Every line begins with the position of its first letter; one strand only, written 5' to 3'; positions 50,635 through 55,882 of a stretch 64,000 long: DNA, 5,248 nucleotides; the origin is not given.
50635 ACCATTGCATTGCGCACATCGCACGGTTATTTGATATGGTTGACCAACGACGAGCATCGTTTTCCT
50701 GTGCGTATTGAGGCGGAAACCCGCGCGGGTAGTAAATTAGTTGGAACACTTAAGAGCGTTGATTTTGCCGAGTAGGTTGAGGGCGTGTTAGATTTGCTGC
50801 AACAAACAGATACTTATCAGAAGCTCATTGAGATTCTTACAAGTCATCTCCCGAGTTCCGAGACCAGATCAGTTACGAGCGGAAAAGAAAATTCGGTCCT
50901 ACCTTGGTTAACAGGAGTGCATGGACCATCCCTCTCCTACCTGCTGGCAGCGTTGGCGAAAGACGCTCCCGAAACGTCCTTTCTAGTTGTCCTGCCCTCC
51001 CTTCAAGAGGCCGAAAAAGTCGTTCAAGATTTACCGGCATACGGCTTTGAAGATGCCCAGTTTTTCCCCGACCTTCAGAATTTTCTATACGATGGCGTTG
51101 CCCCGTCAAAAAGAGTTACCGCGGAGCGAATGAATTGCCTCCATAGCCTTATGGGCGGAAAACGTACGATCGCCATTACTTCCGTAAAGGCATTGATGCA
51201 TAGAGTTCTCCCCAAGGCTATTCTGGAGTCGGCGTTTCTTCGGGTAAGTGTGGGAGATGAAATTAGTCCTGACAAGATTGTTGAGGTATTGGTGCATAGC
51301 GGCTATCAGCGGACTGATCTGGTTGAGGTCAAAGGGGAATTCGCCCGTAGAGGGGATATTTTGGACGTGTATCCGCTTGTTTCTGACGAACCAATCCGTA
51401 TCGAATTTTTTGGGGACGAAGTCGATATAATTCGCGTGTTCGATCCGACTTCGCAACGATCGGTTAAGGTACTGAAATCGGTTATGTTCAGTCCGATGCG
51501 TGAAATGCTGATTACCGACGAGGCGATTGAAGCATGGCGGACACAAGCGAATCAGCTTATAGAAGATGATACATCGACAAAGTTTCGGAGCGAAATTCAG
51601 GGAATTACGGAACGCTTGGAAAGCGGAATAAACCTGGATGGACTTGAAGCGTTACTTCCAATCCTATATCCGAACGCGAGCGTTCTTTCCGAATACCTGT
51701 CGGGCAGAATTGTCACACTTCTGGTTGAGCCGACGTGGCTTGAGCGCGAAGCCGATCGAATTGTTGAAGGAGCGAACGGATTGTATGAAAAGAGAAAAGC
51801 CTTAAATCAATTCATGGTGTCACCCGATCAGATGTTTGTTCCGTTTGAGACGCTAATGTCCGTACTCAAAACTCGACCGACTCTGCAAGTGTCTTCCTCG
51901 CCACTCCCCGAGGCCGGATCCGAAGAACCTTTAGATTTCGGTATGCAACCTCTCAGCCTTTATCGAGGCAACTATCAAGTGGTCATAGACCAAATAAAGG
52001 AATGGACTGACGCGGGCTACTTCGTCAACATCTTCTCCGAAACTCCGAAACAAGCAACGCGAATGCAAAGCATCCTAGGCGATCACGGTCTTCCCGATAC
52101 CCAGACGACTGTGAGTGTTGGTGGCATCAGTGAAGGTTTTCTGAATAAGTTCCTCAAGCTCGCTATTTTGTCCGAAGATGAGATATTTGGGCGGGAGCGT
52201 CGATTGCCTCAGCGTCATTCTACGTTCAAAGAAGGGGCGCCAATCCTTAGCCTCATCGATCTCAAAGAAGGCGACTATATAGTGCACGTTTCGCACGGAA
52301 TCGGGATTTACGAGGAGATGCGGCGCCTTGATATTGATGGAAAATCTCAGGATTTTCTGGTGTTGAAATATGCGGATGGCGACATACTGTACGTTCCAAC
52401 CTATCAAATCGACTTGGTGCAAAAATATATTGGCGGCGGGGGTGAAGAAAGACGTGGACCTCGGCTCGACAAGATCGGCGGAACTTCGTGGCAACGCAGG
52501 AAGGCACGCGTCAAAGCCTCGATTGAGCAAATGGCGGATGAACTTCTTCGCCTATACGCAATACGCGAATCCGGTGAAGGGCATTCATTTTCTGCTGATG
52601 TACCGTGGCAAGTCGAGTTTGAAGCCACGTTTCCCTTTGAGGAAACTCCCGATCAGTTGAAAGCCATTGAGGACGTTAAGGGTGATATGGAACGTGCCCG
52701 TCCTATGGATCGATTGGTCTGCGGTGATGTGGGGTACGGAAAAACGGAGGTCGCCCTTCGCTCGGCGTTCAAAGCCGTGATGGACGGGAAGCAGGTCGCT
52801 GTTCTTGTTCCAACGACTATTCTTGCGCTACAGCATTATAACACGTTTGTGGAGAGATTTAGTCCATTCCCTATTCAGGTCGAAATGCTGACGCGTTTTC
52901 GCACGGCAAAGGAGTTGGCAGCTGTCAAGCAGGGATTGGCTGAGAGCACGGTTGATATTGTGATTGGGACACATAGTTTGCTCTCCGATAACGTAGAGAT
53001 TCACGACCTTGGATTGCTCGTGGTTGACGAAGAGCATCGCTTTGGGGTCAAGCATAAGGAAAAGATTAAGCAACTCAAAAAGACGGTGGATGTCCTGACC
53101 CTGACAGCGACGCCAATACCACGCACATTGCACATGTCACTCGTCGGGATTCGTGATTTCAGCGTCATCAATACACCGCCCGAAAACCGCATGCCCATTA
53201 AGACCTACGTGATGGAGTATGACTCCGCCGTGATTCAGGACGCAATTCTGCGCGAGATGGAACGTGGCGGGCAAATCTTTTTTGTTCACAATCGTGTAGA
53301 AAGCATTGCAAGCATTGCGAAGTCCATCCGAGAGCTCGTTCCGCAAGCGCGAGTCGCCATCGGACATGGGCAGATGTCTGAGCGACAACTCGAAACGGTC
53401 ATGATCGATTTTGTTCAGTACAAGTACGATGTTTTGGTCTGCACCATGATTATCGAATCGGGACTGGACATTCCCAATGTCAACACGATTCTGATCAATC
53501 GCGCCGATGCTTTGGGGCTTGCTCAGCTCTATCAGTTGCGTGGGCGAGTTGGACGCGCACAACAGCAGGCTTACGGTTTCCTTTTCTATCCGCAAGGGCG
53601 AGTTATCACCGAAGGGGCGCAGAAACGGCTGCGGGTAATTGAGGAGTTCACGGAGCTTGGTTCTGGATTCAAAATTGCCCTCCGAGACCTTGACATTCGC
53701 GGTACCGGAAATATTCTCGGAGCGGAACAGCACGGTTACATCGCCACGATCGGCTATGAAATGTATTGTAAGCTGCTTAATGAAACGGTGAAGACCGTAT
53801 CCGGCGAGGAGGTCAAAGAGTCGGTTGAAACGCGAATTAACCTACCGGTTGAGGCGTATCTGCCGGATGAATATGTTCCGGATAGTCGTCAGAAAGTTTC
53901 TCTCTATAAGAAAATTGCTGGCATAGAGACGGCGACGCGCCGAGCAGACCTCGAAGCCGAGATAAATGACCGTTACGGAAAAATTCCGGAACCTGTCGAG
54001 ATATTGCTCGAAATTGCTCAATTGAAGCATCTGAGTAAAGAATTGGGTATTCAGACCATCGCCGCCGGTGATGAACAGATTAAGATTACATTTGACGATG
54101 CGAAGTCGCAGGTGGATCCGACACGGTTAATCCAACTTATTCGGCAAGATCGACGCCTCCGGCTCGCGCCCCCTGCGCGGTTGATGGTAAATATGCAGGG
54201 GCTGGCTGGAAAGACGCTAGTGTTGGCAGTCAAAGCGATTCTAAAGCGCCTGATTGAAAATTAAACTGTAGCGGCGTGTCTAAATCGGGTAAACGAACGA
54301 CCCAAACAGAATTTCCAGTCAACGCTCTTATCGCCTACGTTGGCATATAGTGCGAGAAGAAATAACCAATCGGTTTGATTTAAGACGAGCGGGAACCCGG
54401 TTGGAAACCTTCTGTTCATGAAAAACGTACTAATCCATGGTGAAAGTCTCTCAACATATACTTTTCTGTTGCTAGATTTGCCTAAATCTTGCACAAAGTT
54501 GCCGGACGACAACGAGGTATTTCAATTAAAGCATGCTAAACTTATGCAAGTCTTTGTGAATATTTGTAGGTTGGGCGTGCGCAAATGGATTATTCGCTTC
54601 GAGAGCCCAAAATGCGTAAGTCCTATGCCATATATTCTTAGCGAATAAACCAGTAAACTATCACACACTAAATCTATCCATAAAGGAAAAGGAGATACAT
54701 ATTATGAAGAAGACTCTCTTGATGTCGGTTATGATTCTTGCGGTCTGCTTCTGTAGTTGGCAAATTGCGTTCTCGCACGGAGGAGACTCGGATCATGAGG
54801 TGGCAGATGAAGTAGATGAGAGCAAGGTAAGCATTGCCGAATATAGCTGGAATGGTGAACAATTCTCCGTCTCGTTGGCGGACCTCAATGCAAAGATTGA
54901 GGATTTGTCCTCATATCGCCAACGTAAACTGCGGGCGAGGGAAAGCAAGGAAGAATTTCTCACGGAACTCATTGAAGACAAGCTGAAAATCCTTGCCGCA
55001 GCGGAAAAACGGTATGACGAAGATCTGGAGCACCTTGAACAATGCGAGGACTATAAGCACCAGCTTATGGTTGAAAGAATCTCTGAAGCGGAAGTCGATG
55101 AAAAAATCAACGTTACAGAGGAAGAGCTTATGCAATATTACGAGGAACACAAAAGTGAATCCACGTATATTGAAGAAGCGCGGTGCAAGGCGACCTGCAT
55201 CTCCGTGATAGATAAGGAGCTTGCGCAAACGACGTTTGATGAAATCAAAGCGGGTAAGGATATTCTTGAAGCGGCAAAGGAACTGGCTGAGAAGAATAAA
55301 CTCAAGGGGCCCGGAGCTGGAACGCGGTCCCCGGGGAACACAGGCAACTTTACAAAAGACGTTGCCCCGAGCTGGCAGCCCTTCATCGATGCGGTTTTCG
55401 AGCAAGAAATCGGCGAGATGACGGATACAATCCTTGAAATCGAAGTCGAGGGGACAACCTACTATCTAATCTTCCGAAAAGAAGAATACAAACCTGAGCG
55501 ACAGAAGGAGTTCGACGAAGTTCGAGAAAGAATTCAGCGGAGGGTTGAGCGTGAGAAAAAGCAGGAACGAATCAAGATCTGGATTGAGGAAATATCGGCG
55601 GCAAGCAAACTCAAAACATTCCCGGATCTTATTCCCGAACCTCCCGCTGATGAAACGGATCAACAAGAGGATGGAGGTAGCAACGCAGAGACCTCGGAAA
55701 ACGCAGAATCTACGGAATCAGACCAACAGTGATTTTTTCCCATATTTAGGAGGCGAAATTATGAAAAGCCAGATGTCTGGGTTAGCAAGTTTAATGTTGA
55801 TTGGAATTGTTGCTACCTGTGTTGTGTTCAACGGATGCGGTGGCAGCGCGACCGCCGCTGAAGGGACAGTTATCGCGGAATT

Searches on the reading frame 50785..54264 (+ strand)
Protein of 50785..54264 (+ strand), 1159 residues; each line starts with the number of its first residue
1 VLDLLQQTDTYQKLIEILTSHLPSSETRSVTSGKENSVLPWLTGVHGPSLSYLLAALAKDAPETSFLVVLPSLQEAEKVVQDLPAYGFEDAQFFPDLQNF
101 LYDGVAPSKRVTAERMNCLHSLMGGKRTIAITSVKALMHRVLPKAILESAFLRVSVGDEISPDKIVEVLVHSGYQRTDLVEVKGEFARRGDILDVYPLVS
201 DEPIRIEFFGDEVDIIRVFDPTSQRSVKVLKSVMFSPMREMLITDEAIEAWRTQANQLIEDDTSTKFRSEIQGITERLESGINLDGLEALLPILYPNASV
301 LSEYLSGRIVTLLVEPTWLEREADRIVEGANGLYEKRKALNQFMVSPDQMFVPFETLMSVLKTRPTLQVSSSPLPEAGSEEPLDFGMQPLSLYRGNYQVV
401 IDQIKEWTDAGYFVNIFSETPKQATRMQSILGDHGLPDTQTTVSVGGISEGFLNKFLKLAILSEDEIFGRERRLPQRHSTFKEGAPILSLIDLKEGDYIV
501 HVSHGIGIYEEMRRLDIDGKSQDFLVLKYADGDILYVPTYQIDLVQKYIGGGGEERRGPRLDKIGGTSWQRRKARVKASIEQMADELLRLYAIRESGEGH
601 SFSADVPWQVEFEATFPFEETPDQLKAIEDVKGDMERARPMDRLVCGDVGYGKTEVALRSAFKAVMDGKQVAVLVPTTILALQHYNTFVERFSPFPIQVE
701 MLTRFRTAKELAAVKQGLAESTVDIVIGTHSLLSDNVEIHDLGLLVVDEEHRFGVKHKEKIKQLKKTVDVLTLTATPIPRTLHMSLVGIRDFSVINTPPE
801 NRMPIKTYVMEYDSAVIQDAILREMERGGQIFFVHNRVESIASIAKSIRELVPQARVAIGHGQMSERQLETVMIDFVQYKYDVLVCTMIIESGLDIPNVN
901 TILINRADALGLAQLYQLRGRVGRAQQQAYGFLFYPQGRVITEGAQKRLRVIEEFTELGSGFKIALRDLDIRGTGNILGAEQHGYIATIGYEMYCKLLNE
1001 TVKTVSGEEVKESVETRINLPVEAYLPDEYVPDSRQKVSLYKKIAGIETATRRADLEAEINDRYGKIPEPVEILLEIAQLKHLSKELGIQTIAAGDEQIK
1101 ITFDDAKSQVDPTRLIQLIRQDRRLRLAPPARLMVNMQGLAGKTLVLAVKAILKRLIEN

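Call 8: search_protein_families(library=pfam, proteins=[window:50785-54264:+], max_evalue=0.01)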
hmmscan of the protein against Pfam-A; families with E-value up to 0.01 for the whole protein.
window:50785-54264:+ (1159 aa): 8 families
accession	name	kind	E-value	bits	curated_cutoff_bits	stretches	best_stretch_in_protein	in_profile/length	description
PF03461.20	TRCF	-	1.7e-28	99.2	25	1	1020-1111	1-91/95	TRCF domain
PF00270.35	DEAD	-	3.4e-26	92.4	26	1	621-782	1-164/167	DEAD/DEAH box helicase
PF17757.6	UvrB_inter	-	1.1e-25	90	22.9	1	152-240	1-90/91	UvrB interaction domain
PF02559.22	CarD_TRCF_RID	-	5.7e-21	74.8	23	1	493-549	1-57/57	CarD-like/TRCF RID domain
PF00271.37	Helicase_C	-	3.6e-17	63.1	23.5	1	820-925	9-109/110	Helicase conserved C-terminal domain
PF04851.21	ResIII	-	2.3e-11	44.3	22.5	1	621-777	5-162/164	Type III restriction enzyme, res subunit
PF00176.29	SNF2-rel_dom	-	0.00014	21.5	24.9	1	644-783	21-169/290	SNF2-related domain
PF22590.2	Cas3-like_C_2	-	0.00081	20.1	27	1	828-926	2-105/106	CRISPR-associated nuclease/helicase Cas3, C-terminal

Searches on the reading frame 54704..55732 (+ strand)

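Call 8: search_protein_families(library=pfam, proteins=[window:54704-55732:+], max_evalue=0.01)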
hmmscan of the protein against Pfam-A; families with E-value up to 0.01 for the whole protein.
window:54704-55732:+ (342 aa): 1 family
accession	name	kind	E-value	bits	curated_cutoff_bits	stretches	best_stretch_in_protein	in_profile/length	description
PF13145.12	Rotamase_2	-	1.9e-06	29.1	27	1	137-275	1-121/121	PPIC-type PPIASE domain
